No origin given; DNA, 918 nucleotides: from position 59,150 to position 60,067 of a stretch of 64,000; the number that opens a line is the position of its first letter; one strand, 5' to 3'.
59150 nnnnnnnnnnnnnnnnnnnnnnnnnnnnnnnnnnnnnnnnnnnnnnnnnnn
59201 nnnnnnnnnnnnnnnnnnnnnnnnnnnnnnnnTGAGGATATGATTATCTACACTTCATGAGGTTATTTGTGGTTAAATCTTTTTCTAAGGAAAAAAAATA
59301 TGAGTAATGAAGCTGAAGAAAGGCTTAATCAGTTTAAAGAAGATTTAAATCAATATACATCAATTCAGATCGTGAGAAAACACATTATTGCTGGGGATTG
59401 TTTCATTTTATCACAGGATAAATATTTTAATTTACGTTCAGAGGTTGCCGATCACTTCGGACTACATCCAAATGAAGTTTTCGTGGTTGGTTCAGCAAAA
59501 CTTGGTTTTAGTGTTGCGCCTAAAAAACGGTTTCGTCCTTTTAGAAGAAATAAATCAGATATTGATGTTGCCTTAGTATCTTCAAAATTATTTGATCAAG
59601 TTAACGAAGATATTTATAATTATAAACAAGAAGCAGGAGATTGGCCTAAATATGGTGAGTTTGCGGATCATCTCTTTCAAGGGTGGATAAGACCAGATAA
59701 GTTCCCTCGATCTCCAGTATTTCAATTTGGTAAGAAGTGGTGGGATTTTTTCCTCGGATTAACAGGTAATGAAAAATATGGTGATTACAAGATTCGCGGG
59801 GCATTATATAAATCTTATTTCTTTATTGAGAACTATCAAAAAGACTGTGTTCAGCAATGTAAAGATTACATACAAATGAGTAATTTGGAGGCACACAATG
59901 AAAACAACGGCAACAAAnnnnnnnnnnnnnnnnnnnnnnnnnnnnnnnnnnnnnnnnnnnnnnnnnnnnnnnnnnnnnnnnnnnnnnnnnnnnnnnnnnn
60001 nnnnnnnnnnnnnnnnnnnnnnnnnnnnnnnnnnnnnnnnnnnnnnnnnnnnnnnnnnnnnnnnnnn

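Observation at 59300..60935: AT-rich two-gene cassette pairing a minimal nucleotidyltransferase with a nuclease-less DUF262 protein: candidate novel conflict system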

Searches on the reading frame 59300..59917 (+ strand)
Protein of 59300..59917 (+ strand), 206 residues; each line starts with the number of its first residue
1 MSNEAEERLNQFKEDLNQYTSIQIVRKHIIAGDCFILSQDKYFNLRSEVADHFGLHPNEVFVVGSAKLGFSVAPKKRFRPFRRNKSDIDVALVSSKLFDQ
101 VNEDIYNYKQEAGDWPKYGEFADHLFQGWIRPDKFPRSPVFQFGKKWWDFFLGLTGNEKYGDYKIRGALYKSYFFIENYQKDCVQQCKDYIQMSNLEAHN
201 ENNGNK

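Call 4: search_protein_families(library=pfam, proteins=[window:59300-59917:+], max_evalue=1)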
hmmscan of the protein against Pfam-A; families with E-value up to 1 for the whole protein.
window:59300-59917:+ (206 aa): 1 family
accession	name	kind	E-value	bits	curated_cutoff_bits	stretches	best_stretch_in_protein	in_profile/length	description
PF21578.3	117-like_vir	-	0.14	12.8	27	0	149-189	5-44/101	Virus, 117-like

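Call 5: search_protein_families(library=padloc, proteins=[window:59300-59917:+], max_evalue=1)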
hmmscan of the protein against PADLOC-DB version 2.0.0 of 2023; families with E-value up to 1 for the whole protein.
window:59300-59917:+ (206 aa): 0 families

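Call 6: search_protein_families(library=ncbifam, proteins=[window:59300-59917:+], max_evalue=1)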
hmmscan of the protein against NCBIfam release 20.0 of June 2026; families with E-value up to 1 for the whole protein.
window:59300-59917:+ (206 aa): 1 family
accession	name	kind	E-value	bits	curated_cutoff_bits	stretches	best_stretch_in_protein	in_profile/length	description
NF004079.0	PRK05584.1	equivalog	0.19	11.2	169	1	5-51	121-168/232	5'-methylthioadenosine/adenosylhomocysteine nucleosidase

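Call 7: find_homologous_proteins(query=window:59300-59917:+)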
Query window:59300-59917:+ (206 aa): 436 proteins with E <= 0.001 among 491 candidates; the best 120 are listed.
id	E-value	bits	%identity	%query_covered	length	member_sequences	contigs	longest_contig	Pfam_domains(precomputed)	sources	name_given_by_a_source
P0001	2.2e-125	434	89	100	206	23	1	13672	-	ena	-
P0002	3.8e-113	394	81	100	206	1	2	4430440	-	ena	-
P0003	5.5e-112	390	80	100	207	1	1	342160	-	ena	-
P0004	4.8e-111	387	81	100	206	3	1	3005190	-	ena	-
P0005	3.4e-109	381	78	100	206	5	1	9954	-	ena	-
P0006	4.0e-109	381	80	100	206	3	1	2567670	-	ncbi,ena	-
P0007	1.9e-107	376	79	100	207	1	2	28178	-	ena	-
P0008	4.4e-105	368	77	100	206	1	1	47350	-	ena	-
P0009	3.4e-100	352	73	100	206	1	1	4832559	-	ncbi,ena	-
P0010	9.5e-100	350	75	100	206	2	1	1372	-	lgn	-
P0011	1.0e-97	344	73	99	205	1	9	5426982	-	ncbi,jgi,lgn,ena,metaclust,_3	metaclust:\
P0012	6.8e-94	331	72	96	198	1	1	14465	-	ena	-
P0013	1.1e-89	318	72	92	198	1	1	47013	-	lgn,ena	-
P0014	3.4e-88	313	68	98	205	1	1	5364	-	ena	-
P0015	3.5e-86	306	73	88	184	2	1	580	-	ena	-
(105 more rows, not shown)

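Call 9: search_protein_families(library=phrogs, proteins=[window:59300-59917:+], max_evalue=1)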
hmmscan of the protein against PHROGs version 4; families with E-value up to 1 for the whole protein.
window:59300-59917:+ (206 aa): 1 family
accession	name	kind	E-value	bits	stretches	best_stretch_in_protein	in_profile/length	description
phrog_32008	-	unknown function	1.5e-12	48.8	1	18-191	15-193/206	-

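Call 12: find_related_loci(query=window:59300-59917:+, collection=genome_contigs, flank=8000)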
Query window:59300-59917:+ (206 aa) in genome_contigs; peptide patterns used: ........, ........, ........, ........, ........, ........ (x = any residue, [..] = any of these).
85 stretches matched a pattern; 7 encode a relative of the query (tblastn E <= 1e-3); 7 distinct loci.
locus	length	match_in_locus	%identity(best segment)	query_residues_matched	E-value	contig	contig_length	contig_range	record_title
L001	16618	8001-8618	81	1-206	8e-118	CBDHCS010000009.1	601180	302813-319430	MAG: Candidatus Poribacteria bacterium isolate 2ff7ea9c-4ed9-48aa-ac60-1c2c21251b56 genome assembly, contig: contig_9, w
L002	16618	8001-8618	73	1-206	2e-103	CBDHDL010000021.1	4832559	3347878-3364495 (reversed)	MAG: Candidatus Poribacteria bacterium isolate 20da9595-a677-4a4b-9313-254fbc54331e genome assembly, contig: contig_21,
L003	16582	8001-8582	65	1-195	3e-87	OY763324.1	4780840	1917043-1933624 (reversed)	MAG: Candidatus Poribacteria bacterium isolate 3d2a48e4-3859-4b6e-83ef-b4ffa18775ef genome assembly, chromosome: 1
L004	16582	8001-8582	64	1-200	7e-84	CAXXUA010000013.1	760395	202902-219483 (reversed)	MAG: Candidatus Poribacteria bacterium isolate 64057701-0cd0-4337-b80b-d127c366c46f genome assembly, contig: contig_13,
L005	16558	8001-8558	60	1-187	9e-77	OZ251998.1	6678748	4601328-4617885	MAG: Candidatus Poribacteria bacterium isolate 8f110123-501e-42ad-9d55-583bbc997c7d genome assembly, chromosome: 1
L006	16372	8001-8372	86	1-115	2e-67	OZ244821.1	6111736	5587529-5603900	MAG: Candidatus Poribacteria bacterium isolate f8e195d4-717b-4ac2-aaf5-fcbd41c48ae0 genome assembly, chromosome: 1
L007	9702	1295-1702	34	9-130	1e-14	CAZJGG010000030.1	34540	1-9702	MAG TPA_asm: uncultured Eubacteriales bacterium isolate SRP242652_co4_104 genome assembly, contig: NODE_678_length_34540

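Call 19: search_solved_structures(query=A1, max_evalue=10, show_alignments=2)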
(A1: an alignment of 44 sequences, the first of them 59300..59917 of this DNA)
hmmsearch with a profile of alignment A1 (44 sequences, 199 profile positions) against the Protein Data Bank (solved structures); distinct sequences matched with E-value up to 10: 3.
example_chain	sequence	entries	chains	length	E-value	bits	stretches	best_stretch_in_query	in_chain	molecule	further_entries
6nu2_Q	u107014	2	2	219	0.85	12.2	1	107-171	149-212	39S ribosomal protein L19, mitochondrial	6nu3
7qh7_Q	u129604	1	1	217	0.87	12.1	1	107-171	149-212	39S ribosomal protein L19, mitochondrial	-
6y1r_A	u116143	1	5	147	0.94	12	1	107-148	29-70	Nb22-LBT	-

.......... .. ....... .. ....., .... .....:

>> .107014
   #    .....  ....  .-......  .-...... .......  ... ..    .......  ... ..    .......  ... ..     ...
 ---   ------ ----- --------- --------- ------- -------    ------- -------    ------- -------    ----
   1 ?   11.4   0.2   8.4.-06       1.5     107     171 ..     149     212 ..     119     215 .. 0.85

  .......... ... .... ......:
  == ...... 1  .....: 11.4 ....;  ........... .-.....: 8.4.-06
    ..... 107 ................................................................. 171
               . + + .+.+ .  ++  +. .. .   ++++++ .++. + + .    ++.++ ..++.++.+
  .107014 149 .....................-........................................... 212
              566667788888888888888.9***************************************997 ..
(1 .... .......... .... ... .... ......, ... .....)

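Call 28: predict_structure(alignment_id=A1)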
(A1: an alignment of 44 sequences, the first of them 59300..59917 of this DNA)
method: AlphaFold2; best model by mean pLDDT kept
length: 206 residues; sequences in the alignment: 44
mean_pLDDT: 80.6   pTM: 0.78
mean pLDDT of the five models: 80.6, 80.5, 79.9, 79.0, 78.2
residues with pLDDT >= 90: 61; 70-90: 106; 50-70: 28; < 50: 11
segments of 3 or more residues with pLDDT < 50: 199-201, 203-206
pLDDT, mean of each block of 10 residues (from residue 1): 71 88 87 79 94 96 65 57 66 95 90 81 77 83 91 90 88 89 83 63 46
secondary structure, 60 per line:
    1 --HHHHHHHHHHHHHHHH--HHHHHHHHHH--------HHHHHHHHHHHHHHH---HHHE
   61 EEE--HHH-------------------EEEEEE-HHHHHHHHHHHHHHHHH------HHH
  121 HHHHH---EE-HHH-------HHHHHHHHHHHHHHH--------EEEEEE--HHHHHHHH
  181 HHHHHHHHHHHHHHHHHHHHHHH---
elements in order: H3-18 H21-30 H39-53 E60-63 E88-93 H95-111 H118-125 H142-156 E165-170 H173-203

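Call 29: find_related_loci(query=A1, collection=genome_contigs, flank=8000)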
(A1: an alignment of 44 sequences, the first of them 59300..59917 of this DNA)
Query A1 (206 aa) in genome_contigs; peptide patterns used: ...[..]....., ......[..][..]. (x = any residue, [..] = any of these).
273 stretches matched a pattern; 249 encode a relative of the query (tblastn E <= 1e-3); the best 80 are kept; 80 distinct loci.
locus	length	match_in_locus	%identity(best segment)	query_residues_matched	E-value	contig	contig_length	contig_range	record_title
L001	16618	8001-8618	81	1-206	8e-117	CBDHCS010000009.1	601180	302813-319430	MAG: Candidatus Poribacteria bacterium isolate 2ff7ea9c-4ed9-48aa-ac60-1c2c21251b56 genome assembly, contig: contig_9, w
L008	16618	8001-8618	80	1-206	4e-111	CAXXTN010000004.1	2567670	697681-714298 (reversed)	MAG: Candidatus Poribacteria bacterium isolate 64752d50-abd0-46dd-90db-3fd08d7746be genome assembly, contig: contig_4, w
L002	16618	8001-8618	73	1-206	2e-102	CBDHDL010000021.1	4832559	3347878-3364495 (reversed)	MAG: Candidatus Poribacteria bacterium isolate 20da9595-a677-4a4b-9313-254fbc54331e genome assembly, contig: contig_21,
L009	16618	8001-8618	75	1-206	1e-101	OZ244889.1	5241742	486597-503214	MAG: Candidatus Poribacteria bacterium isolate e98e4a03-ae45-434a-8c9f-424be2589405 genome assembly, chromosome: 1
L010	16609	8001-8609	73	1-204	1e-99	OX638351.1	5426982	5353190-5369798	MAG: uncultured Poribacteria bacterium isolate d4690918-7cf6-4b6d-bcb0-07eb3c50a363 genome assembly, chromosome: 1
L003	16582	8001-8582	65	1-195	3e-86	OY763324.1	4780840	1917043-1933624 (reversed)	MAG: Candidatus Poribacteria bacterium isolate 3d2a48e4-3859-4b6e-83ef-b4ffa18775ef genome assembly, chromosome: 1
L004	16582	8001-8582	64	1-200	7e-83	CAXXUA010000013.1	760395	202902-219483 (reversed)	MAG: Candidatus Poribacteria bacterium isolate 64057701-0cd0-4337-b80b-d127c366c46f genome assembly, contig: contig_13,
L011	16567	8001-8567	65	1-190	6e-82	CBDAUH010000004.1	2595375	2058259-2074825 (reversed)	MAG: Candidatus Poribacteria bacterium isolate 2b956532-cd71-4e48-8ac0-65602b58f679 genome assembly, contig: contig_4, w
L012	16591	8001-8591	62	1-198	9e-82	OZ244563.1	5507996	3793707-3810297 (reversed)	MAG: Candidatus Poribacteria bacterium isolate ff81fa92-488d-40f9-821d-30cdc2806971 genome assembly, chromosome: 1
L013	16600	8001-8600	61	1-206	1e-81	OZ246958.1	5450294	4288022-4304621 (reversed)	MAG: Candidatus Poribacteria bacterium isolate eb1091dc-daf2-4aeb-812c-2eaa76c9e045 genome assembly, chromosome: 1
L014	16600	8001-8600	60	1-201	9e-80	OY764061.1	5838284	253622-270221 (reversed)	MAG: Candidatus Poribacteria bacterium isolate 89293177-375a-4259-af6b-6508537173d0 genome assembly, chromosome: 1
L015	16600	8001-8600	59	1-206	2e-79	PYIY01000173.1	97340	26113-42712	MAG: Candidatus Poribacteria bacterium isolate PCPOR4 Ga0207198_1173, whole genome shotgun sequence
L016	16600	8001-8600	59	1-201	6e-78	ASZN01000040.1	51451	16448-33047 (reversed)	Candidatus Poribacteria bacterium WGA-3G POR3G_contig_40.41_C, whole genome shotgun sequence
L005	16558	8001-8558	60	1-187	9e-76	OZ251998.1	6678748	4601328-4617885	MAG: Candidatus Poribacteria bacterium isolate 8f110123-501e-42ad-9d55-583bbc997c7d genome assembly, chromosome: 1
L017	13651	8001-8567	61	1-191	2e-71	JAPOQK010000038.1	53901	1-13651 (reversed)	MAG: Candidatus Poribacteria bacterium isolate APA_bin_83 c_000000418823, whole genome shotgun sequence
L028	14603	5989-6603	46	1-200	3e-58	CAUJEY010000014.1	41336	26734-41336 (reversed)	MAG: Bacteroidota bacterium isolate KLAP56 genome assembly, contig: KLAP56_184674, whole genome shotgun sequence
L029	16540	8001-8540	50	9-189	5e-58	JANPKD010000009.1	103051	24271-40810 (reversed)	MAG: Chitinophagales bacterium isolate VAR_61_metabat_32 VAR_61_k141_1265451, whole genome shotgun sequence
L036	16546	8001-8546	46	7-189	4e-56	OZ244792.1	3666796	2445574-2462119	MAG: Dehalococcoidia bacterium isolate ad4dcc4a-e611-4ae4-9ebb-ef3820abf337 genome assembly, chromosome: 1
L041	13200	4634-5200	46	7-196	1e-54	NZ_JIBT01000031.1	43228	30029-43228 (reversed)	Halomonas sp. PR-M31 PR-M31contig_31, whole genome shotgun sequence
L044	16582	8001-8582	45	1-194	7e-54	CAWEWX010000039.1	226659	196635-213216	MAG: uncultured delta proteobacterium isolate MFD03323.bin.3.266 genome assembly, contig: contig_40280, whole genome sho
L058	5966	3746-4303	44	3-189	2e-51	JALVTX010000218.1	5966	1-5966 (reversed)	MAG: Mariprofundaceae bacterium isolate M1_metabat2_scaf2bin.046 M1_NODE_3994_length_5966_cov_7.972769, whole genome sho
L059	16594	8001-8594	42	6-200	2e-51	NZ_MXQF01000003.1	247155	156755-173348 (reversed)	Pseudoalteromonas sp. A601 contig3, whole genome shotgun sequence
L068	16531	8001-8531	42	6-183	1e-46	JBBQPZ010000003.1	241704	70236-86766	MAG: Fimbriimonadales bacterium isolate Co_metawrap_1547 Cmw_1547_k141_15386839_length_241704_cov_22.9545, whole genome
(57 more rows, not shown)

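Call 32: fold_search(model_id=the predicted structure, library=pdb)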
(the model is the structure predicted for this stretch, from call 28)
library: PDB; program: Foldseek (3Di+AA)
matches with E <= 10: 67; with E <= 0.001: 0
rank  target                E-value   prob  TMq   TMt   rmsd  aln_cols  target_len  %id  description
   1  2aag_B                2.7e+00  0.06  0.22  0.31  11.0       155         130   11  Crystal Structures of the Wild-type, Mutant-P1A and Inactivated Malonate Semialdehyde Decarboxylase: A Structural Basi (released 2005-11-22)
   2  4e80_A                2.7e+00  0.02  0.12  0.09  10.3       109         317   16  Structural Basis for the Activity of a Cytoplasmic RNA Terminal U-transferase (released 2012-07-04)
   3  7coc_A                3.1e+00  0.03  0.13  0.09  11.9        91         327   15  Ternary complex of DNA polymerase Mu (K438A/Q441A) with 1-nt gapped DNA (T:dGMPNPP) (released 2021-06-30)
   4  8wcb_A                3.5e+00  0.05  0.20  0.19  10.7       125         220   18  Cryo-EM structure of the CHA-bound mTAAR1-Gq complex (released 2023-12-27)
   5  6p1o_A                3.7e+00  0.03  0.13  0.09  11.9        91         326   15  Post-catalytic nicked complex of human DNA Polymerase Mu with 1-nt gapped substrate containing template 8OG and newly  (released 2019-09-04)
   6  4plw_C                3.9e+00  0.04  0.11  0.08   8.4        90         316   10  Crystal structure of ancestral apicomplexan malate dehydrogenase with lactate. (released 2014-07-02)
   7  7ecd                  3.9e+00  0.03  0.19  0.15  12.5       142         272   16  Crystal structure of Tam41 from Firmicutes bacterium, complex with CTP-Mg (released 2022-01-19)
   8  1v9j_MODEL_1_A        4.7e+00  0.08  0.16  0.27   4.7        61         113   20  Solution structure of a BolA-like protein from Mus musculus (released 2004-02-10)
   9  1uiz_A                4.7e+00  0.06  0.22  0.34   6.8       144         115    8  Crystal Structure Of Macrophage Migration Inhibitory Factor From Xenopus Laevis. (released 2004-05-25)
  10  5vzf_A                4.7e+00  0.02  0.13  0.09  11.9        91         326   15  Post-catalytic complex of human Polymerase Mu (W434A) mutant with incoming dTTP (released 2017-07-05)
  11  6lqo_E                5.0e+00  0.03  0.09  0.08   8.8        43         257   14  EBV tegument protein BBRF2/BSRF1 complex (released 2020-10-07)
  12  4e80_B                5.0e+00  0.01  0.12  0.09  10.4       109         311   16  Structural Basis for the Activity of a Cytoplasmic RNA Terminal U-transferase (released 2012-07-04)
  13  1mld_A                5.3e+00  0.01  0.15  0.11  15.7       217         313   14  REFINED STRUCTURE OF MITOCHONDRIAL MALATE DEHYDROGENASE FROM PORCINE HEART AND THE CONSENSUS STRUCTURE FOR DICARBOXYLI (released 1995-01-26)
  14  6xm1_A                5.6e+00  0.03  0.11  0.05   6.8        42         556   10  SM Protein Vps45 in Complex with Qa SNARE Tlg2 (released 2020-08-19)
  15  4plv_D                5.9e+00  0.15  0.11  0.07   1.6        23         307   22  Crystal structure of ancestral apicomplexan malate dehydrogenase with lactate. (released 2014-07-02)
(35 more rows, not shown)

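Call 35: search_protein_representatives(alignment_id=A1)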
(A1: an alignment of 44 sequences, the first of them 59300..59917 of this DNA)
Query: 44 sequences, 199 profile positions. Proteins with E-value up to 0.001 (for the whole library): 1513; up to 1e-10: 775; up to 1e-30: 139. The best 150 are listed.
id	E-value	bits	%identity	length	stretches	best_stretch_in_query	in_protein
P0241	1.1e-75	269.7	-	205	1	2-193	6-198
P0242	4.1e-73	261.3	-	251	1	3-189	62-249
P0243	3.6e-72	258.2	-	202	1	4-193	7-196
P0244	1.4e-71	256.4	-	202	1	2-189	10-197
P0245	1.8e-70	252.7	-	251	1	3-194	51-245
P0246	2.0e-70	252.5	-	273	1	3-196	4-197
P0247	7.8e-70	250.6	-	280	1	3-190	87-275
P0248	3.1e-68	245.4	-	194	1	9-197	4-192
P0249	2.4e-66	239.2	-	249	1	3-195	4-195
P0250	7.8e-64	231.0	-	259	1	4-192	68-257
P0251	9.2e-64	230.8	-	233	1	4-191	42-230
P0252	2.6e-63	229.4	-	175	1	41-190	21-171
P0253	7.0e-63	227.9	-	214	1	3-188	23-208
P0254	4.5e-61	222.0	-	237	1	4-191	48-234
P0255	8.4e-61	221.1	-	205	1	2-188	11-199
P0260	9.7e-58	211.1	-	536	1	4-179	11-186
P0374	4.8e-31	124.0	-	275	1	8-190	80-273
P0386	1.6e-29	119.0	-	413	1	6-137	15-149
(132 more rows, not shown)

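Call 36: search_protein_families(library=pfam, proteins=[P0260, P0386, P0246, P0247, P0374], max_evalue=0.01)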
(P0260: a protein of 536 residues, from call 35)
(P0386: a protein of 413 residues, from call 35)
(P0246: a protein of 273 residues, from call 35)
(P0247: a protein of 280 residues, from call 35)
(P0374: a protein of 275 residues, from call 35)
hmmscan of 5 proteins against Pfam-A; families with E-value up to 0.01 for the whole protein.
P0260 (536 aa): 1 family
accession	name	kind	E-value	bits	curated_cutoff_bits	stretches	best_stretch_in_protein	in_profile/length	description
PF03235.19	GmrSD_N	-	5.3e-21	76.1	33.2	1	220-352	12-198/199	GmrSD restriction endonuclease, N-terminal domain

P0386 (413 aa): 2 families
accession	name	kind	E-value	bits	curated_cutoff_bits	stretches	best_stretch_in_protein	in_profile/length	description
PF03235.19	GmrSD_N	-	1.5e-19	71.3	33.2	1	231-361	13-198/199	GmrSD restriction endonuclease, N-terminal domain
PF01909.29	NTP_transf_2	-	0.0022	18.8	21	0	55-110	3-47/93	Nucleotidyltransferase domain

P0246 (273 aa): 0 families

P0247 (280 aa): 0 families

P0374 (275 aa): 0 families

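Call 40: search_protein_families(library=pfam, alignment_id=A2, max_evalue=1)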
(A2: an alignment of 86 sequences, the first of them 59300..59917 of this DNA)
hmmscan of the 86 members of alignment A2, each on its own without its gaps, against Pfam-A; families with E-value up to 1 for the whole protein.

A. member 1, window:59300-59917:+ (206 aa): 1 family
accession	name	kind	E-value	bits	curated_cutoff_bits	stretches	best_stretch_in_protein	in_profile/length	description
PF21578.3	117-like_vir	-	0.14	12.8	27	0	149-189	5-44/101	Virus, 117-like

B. families by the number of members that match (of 86 scanned): 34 families (the first 25 are shown)
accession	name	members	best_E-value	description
PF01909.29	NTP_transf_2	31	0.00033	Nucleotidyltransferase domain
PF18765.7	Polbeta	5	0.049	Polymerase beta, Nucleotidyltransferase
PF03235.19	GmrSD_N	2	5.3e-21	GmrSD restriction endonuclease, N-terminal domain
PF03052.20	Adeno_52K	1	0.0038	Adenoviral protein L1 52/55-kDa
PF14544.11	DUF4443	1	0.011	Domain of unknown function (DUF4443)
PF22014.2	DUF6932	1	0.015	Family of unknown function (DUF6932)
PF07631.16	PSD4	1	0.03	Protein of unknown function (DUF1592)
PF11022.13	ATP19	1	0.032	ATP synthase subunit K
PF05113.18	DUF693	1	0.038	Protein of unknown function (DUF693)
PF03410.18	Peptidase_M44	1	0.039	Metallopeptidase from vaccinia pox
PF13929.11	mRNA_stabil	1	0.042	mRNA stabilisation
PF22036.2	MoaF_like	1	0.067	MoaF-like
PF03434.18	DUF276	1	0.077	DUF276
PF16026.10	MIEAP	1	0.079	Mitochondria-eating protein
PF20491.3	Ermin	1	0.082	Ermin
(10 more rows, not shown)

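Call 42: search_dna_similar(query=window:59300-59917:+, collection=phages, mode=protein, max_evalue=0.001)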
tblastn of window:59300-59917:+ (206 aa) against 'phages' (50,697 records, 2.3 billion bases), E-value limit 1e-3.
No match.

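Call 45: search_dna_similar(query=window:59300-59917:+, collection=plasmids, mode=protein, max_evalue=0.001)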
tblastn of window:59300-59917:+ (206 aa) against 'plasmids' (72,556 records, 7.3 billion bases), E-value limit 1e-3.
Records with a match: 1; places in all: 1; records where one place covers at least 80% of the query: 1.
Best place of each record, by identity: <60% 1.
By first word of the organism name: Cronobacter 1.
By predicted mobility (MOB-suite, as given by PLSDB): non-mobilizable 1.
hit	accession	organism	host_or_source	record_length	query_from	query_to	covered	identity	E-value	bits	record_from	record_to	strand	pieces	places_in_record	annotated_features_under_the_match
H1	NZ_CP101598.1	Cronobacter dublinensis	Cereal-based food (noodle) for infant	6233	8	185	86%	31.5%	5e-17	86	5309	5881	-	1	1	hypothetical protein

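Call 51: search_protein_families(library=pfam, alignment_id=A3, max_evalue=0.00001)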
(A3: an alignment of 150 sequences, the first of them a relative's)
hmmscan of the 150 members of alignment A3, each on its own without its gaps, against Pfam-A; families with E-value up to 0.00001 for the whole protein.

A. member 1, L007:288-1277:+ (330 aa): 1 family
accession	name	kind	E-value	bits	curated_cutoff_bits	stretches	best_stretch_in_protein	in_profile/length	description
PF00145.23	DNA_methylase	-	1e-43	150.5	22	1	36-314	59-322/324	C-5 cytosine-specific DNA methylase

B. families by the number of members that match (of 150 scanned): 165 families (the first 25 are shown)
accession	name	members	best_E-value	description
PF00145.23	DNA_methylase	2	1.6e-94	C-5 cytosine-specific DNA methylase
PF00239.26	Resolvase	2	3.7e-48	Resolvase, N terminal domain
PF07992.20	Pyr_redox_2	2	9.9e-47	Pyridine nucleotide-disulphide oxidoreductase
PF02687.27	FtsX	2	1.2e-33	FtsX-like permease C-terminal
PF00072.30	Response_reg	2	3.1e-31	Response regulator receiver domain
PF13676.11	TIR_2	2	5e-29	TIR domain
PF12704.14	MacB_PCD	2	1.7e-19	MacB-like periplasmic core domain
PF07728.20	AAA_5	2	5.8e-12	AAA domain (dynein-related subfamily)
PF01844.29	HNH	2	3.4e-06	HNH endonuclease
PF00873.25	ACR_tran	1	1.7e-171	AcrB/AcrD/AcrF family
PF02074.21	Peptidase_M32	1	9.1e-160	Carboxypeptidase Taq (M32) metallopeptidase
PF00171.27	Aldedh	1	1.8e-140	Aldehyde dehydrogenase family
PF01960.23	ArgJ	1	1.1e-137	ArgJ family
PF06808.19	DctM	1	1.3e-120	Tripartite ATP-independent periplasmic transporter, DctM component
PF02534.20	T4SS-DNA_transf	1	5.2e-101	Type IV secretory system Conjugative DNA transfer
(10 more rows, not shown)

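Call 52: search_protein_families(library=padloc, alignment_id=A3, max_evalue=1e-10)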
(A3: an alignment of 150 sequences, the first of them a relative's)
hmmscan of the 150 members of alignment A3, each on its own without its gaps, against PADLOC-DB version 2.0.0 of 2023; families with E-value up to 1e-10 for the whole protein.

A. member 1, L007:288-1277:+ (330 aa): 41 families (the best 25 are shown)
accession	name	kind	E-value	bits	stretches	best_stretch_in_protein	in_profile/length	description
PDLC03355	MTase_II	-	9.8e-131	434.3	1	1-324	49-374/377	Type II methyltransferase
PDLC00030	DruM2|DruM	-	1.3e-114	381.3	1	14-320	59-366/380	DNA cytosine methylase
PDLC03378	MTase_II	-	3.6e-51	172.5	1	33-320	64-332/344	Type II methyltransferase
PDLC03272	MTase_II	-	2e-41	140.5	1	43-319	140-391/407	Type II methyltransferase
PDLC03234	MTase_II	-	4.5e-38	129.5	1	29-319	62-367/375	Type II methyltransferase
PDLC03326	MTase_II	-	6.4e-32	109.2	1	33-321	69-379/412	Type II methyltransferase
PDLC02649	DrmMII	-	3.9e-31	106.5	1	22-155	99-234/422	DrmMII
PDLC03731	oMTase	-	4e-31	106.3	1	42-171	78-199/326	orphan methyltransferase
PDLC00026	DruM2|DruM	-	6.4e-31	106.1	1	42-319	72-319/336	DNA cytosine methylase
PDLC02650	DrmMII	-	3e-29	100.2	1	101-314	204-414/435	DrmMII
PDLC00033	DruM2|DruM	-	7.5e-28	95.9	1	6-141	64-192/368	DNA cytosine methylase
PDLC00027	DruM2|DruM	-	1.6e-26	91.5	1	42-144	75-176/361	DNA cytosine methylase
PDLC00031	DruM2|DruM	-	5.8e-25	86.2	1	42-144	75-176/361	DNA cytosine methylase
PDLC03269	MTase_II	-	2e-24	84.5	1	42-152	69-180/437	Type II methyltransferase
PDLC03237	MTase_II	-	2e-24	83.6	1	24-145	852-974/1036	Type II methyltransferase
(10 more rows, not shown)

B. families by the number of members that match (of 150 scanned): 71 families (the first 25 are shown)
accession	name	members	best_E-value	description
PDLC03355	MTase_II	2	9.8e-131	Type II methyltransferase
PDLC03272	MTase_II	2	2e-116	Type II methyltransferase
PDLC00030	DruM2|DruM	2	1.3e-114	DNA cytosine methylase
PDLC02653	DrmMII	2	1.3e-102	DrmMII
PDLC03217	MTase_II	2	3.7e-67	Type II methyltransferase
PDLC03242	MTase_II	2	7.4e-62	Type II methyltransferase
PDLC03378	MTase_II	2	1.2e-61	Type II methyltransferase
PDLC03734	oMTase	2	4.5e-46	orphan methyltransferase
PDLC00034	DruM2|DruM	2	2.9e-45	DNA cytosine methylase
PDLC00026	DruM2|DruM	2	5.1e-45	DNA cytosine methylase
PDLC03234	MTase_II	2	1.1e-42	Type II methyltransferase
PDLC00027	DruM2|DruM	2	3.8e-42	DNA cytosine methylase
PDLC03326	MTase_II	2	3.8e-39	Type II methyltransferase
PDLC03269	MTase_II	2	9.8e-39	Type II methyltransferase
PDLC03286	MTase_II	2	8.9e-38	Type II methyltransferase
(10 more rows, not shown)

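Call 60: search_solved_structures(query=A4, max_evalue=10, show_alignments=3)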
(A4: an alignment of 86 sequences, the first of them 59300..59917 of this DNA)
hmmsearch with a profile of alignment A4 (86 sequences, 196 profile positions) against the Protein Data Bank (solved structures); distinct sequences matched with E-value up to 10: 0.
